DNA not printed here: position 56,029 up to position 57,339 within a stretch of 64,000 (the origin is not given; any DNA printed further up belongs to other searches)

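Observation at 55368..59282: Four-gene overlap-coupled operon: repeat-headed protein, Zn-finger DnaC/DnaI-like AAA+, Zn-ribbon GspF/PilC-like protein, small anchored protein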

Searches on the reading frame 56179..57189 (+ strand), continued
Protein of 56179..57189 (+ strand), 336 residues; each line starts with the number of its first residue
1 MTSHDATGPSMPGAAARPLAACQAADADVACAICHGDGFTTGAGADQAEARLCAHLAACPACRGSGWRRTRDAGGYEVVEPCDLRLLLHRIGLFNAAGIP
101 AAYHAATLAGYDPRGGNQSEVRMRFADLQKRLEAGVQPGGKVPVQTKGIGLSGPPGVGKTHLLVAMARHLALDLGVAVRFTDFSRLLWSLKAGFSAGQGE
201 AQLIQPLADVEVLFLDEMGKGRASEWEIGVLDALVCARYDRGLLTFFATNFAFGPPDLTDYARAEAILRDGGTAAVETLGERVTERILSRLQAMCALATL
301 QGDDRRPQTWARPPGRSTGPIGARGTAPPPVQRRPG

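Call 70: search_protein_families(library=pfam, proteins=[L022:2282-4483:+, L022:4459-5601:+, L022:5595-5999:+, L022:6895-8145:+, L015:4784-5590:+, L020:120-1715:+, L020:2885-3640:+, L019:1220-1867:+, L013:7342-8397:+, L051:1170-1934:+], max_evalue=0.001)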
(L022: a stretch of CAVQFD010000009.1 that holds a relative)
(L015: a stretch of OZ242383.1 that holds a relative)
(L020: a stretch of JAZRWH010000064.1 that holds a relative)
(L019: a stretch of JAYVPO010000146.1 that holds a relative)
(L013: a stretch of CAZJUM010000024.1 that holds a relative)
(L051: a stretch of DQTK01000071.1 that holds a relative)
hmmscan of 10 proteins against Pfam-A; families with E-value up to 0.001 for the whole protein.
L022:2282-4483:+ (734 aa): 2 families
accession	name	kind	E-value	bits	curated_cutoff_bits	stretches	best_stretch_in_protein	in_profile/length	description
PF00012.26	HSP70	-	3.5e-230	765.7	20.6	2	95-339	1-248/599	Hsp70 protein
PF06723.19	MreB_Mbl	-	4.5e-18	65.6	27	1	208-330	76-193/327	MreB/Mbl protein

L022:4459-5601:+ (381 aa): 3 families
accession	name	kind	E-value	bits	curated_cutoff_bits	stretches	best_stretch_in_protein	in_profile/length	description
PF01556.23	DnaJ_C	-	8.4e-45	152.9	26.6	1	139-348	4-152/152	DnaJ C terminal domain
PF00226.36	DnaJ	-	1.5e-22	79.9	27.8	1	15-77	1-63/63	DnaJ domain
PF00684.25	DnaJ_CXXCXGXG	-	8.4e-09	36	32.7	1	163-221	1-64/65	DnaJ central domain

L022:5595-5999:+ (135 aa): 4 families
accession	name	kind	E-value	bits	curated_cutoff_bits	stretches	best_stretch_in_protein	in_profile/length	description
PF13411.12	MerR_1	-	8.7e-18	64.6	21.6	1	12-78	2-67/69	MerR HTH family regulatory protein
PF13591.12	MerR_2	-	1.3e-14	54.1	29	1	12-92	2-81/84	MerR HTH family regulatory protein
PF00376.29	MerR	-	1.8e-12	47.3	28.2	1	13-48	2-38/38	MerR family regulatory protein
PF12728.13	HTH_17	-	0.00013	22.6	27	1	14-55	5-45/51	Helix-turn-helix domain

L022:6895-8145:+ (417 aa): 2 families
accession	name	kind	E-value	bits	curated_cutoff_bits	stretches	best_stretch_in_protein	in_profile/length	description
PF04055.27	Radical_SAM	-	5.3e-24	85.7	29.5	1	50-214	2-161/166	Radical SAM superfamily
PF06969.22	HemN_C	-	2.6e-16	59.9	24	1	342-408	1-67/67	HemN C-terminal domain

L015:4784-5590:+ (269 aa): 0 families

L020:120-1715:+ (532 aa): 0 families

L020:2885-3640:+ (252 aa): 1 family
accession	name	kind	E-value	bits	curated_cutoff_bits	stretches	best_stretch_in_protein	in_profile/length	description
PF02146.23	SIR2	-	4.2e-48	164.1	24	1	23-201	1-180/180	Sir2 family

L019:1220-1867:+ (216 aa): 0 families

L013:7342-8397:+ (352 aa): 2 families
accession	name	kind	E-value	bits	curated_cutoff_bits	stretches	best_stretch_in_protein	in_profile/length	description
PF02800.25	Gp_dh_C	-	3.9e-68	228.4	24.4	1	174-331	1-158/158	Glyceraldehyde 3-phosphate dehydrogenase, C-terminal domain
PF00044.30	Gp_dh_N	-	1.1e-39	135.2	31.7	1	22-120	1-99/101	Glyceraldehyde 3-phosphate dehydrogenase, NAD binding domain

L051:1170-1934:+ (255 aa): 2 families
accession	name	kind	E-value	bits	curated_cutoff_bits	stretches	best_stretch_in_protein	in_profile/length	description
PF01145.31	Band_7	-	1.6e-42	145.9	23.6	1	27-197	1-175/176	SPFH domain / Band 7 family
PF13421.11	Band_7_1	-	0.00035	20.7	24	1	114-182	138-208/211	SPFH domain-Band 7 family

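Call 79: search_dna_similar(query=window:56179-57189:+, collection=phages, mode=protein, max_rows=12, max_evalue=0.00001)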
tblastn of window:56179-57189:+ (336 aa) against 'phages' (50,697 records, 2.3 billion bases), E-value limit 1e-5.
Records with a match: 83; places in all: 84; records where one place covers at least 80% of the query: 0.
Best place of each record, by identity: <60% 83.
By first word of the organism name: Escherichia 14; Stx2a-converting 11; Vibrio 8; Pseudomonas 8; Stx1a-converting 8; Klebsiella 7; Enterobacteria 3; Phage 3; Salmonella 3; Streptococcus 3; and 10 more.
By host as written in the record: - 29; Escherichia coli 7; Vibrio cholerae 3; Pseudomonas fluorescens UFV 041 2; Klebsiella pneumoniae 2; Vibrio sp. 2; Salmonella typhimurium 2; Listeria monocytogenes 2; and 29 more.
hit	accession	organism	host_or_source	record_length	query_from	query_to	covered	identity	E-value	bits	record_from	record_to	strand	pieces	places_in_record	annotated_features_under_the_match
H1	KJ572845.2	Vibrio phage X29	Vibrio cholerae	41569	59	272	64%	27.8%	1e-10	69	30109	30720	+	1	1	IstB-like ATP binding protein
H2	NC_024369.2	Vibrio phage X29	Vibrio cholerae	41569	59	272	64%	27.8%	1e-10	69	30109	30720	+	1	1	DnaC-like helicase loader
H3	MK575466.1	Vibrio phage Rostov 7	Vibrio cholerae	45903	59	272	64%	27.8%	1e-10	69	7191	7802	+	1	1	ATP-binding protein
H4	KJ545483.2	Vibrio phage phi 2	-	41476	59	272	64%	27.8%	1e-10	69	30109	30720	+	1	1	DNA replication protein DnaC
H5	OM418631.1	Pseudomonas phage UFJF_PfDIW6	Pseudomonas fluorescens UFV 041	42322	57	276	65%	26.6%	7e-7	57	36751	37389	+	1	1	DNA replication protein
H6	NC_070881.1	Pseudomonas phage UFJF_PfDIW6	Pseudomonas fluorescens UFV 041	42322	57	276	65%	26.6%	7e-7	57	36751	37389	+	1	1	DnaC-like helicase loader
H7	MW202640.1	Caudoviricetes sp.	Manatee Spring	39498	59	272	64%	26.6%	2e-7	58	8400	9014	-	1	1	replicative helicase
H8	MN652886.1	Escherichia phage Rac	Escherichia coli 442/2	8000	67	287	66%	24.7%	2e-6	56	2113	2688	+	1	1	ydaV: DNA replication protein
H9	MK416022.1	Klebsiella phage ST846-OXA48phi9.2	Klebsiella pneumoniae ST846-OXA48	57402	93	272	54%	30.1%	9e-7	57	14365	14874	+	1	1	DNA replication protein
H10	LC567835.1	Enterobacteria phage PPyecE_EH1910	-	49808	56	287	69%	23.2%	6e-8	61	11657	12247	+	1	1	DNA helicase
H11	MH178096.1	Aeromonas phage AsXd-1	Aeromonas salmonicida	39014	93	287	58%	27.5%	2e-10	68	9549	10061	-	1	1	hypothetical protein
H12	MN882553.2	Butyrivibrio virus Ceridwen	Butyrivibrio fibrisolvens DSM 3071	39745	57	260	61%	26.1%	6e-10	66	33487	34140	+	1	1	DNA replication protein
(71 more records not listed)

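Call 90: list_cluster_members(proteins=[P0004, P0012, P0014, P0020, P0021, P0023, P0028, P0031, P0035, P0037])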
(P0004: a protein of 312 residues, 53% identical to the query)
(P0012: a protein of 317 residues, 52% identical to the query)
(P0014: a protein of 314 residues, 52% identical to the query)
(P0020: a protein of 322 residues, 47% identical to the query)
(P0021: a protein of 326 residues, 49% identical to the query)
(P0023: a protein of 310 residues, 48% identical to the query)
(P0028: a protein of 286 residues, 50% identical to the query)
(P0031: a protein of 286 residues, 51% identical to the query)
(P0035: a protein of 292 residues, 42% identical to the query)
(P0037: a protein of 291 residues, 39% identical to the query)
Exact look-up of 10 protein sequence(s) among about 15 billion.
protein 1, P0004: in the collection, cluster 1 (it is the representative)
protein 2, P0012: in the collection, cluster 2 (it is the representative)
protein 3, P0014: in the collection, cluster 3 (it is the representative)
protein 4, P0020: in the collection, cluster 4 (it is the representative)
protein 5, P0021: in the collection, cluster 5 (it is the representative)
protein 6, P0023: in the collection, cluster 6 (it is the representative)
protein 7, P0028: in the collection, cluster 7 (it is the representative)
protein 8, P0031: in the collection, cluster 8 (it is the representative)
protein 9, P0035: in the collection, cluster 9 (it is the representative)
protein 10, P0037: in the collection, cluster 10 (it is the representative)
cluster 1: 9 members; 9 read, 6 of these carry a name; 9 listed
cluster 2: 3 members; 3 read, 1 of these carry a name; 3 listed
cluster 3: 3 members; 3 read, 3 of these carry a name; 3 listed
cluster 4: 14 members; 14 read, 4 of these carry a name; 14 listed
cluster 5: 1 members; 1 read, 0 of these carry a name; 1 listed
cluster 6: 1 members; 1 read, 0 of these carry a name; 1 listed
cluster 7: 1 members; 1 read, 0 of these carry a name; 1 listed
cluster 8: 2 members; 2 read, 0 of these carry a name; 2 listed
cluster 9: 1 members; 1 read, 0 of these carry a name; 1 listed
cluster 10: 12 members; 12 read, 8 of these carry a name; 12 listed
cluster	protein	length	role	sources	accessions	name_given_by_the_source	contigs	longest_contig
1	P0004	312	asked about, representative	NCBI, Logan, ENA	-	-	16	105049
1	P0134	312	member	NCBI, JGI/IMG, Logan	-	DNA replication protein DnaC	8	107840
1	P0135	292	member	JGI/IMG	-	DNA replication protein DnaC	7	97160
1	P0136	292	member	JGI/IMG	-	DNA replication protein DnaC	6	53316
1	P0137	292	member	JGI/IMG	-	DNA replication protein DnaC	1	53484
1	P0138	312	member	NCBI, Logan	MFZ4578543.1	MAG: ATP-binding protein [Myxococcota bacterium]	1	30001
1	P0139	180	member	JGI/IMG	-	DNA replication protein DnaC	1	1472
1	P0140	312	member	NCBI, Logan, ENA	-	-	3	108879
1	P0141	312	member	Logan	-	-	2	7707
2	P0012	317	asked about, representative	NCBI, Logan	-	-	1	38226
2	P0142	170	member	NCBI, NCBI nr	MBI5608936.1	MAG: ATP-binding protein, partial [Deltaproteobacteria bacterium] | ATP-binding protein [Deltaproteobacteria bacterium]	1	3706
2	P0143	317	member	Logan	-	-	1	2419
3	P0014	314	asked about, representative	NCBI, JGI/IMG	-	DNA replication protein DnaC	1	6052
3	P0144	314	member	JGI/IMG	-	DNA replication protein DnaC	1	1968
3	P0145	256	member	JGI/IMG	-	DNA replication protein DnaC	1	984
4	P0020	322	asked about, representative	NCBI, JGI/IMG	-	DNA replication protein DnaC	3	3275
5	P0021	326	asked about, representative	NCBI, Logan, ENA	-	-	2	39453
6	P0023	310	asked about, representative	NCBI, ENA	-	-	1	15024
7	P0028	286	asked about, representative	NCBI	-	-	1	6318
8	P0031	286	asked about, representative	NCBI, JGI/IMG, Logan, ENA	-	-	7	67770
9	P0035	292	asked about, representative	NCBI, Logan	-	-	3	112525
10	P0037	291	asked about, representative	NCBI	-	-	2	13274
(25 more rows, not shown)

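Call 91: find_encoding_contigs(protein=P0001, flank=3000, max_places=4)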
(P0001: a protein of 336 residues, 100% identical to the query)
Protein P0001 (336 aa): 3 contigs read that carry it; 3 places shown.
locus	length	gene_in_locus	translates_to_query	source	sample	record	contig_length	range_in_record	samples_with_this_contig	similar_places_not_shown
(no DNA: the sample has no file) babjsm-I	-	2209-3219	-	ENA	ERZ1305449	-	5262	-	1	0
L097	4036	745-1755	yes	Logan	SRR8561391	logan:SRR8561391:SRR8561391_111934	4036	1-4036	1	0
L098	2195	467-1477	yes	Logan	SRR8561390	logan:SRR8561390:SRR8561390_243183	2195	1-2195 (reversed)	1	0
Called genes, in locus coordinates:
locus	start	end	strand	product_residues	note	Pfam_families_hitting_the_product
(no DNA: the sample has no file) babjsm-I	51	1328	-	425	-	PF00425:Chorismate_bind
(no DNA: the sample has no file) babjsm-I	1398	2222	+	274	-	-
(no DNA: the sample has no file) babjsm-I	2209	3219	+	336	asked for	PF01695:IstB_IS21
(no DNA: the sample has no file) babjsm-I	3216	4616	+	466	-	PF00482:T2SSF (weak)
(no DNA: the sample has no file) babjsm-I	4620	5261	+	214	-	?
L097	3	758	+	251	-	?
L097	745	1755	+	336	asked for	PF01695:IstB_IS21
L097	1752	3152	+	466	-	PF00482:T2SSF (weak)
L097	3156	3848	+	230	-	-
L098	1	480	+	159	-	?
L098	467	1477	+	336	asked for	PF01695:IstB_IS21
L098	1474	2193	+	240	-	?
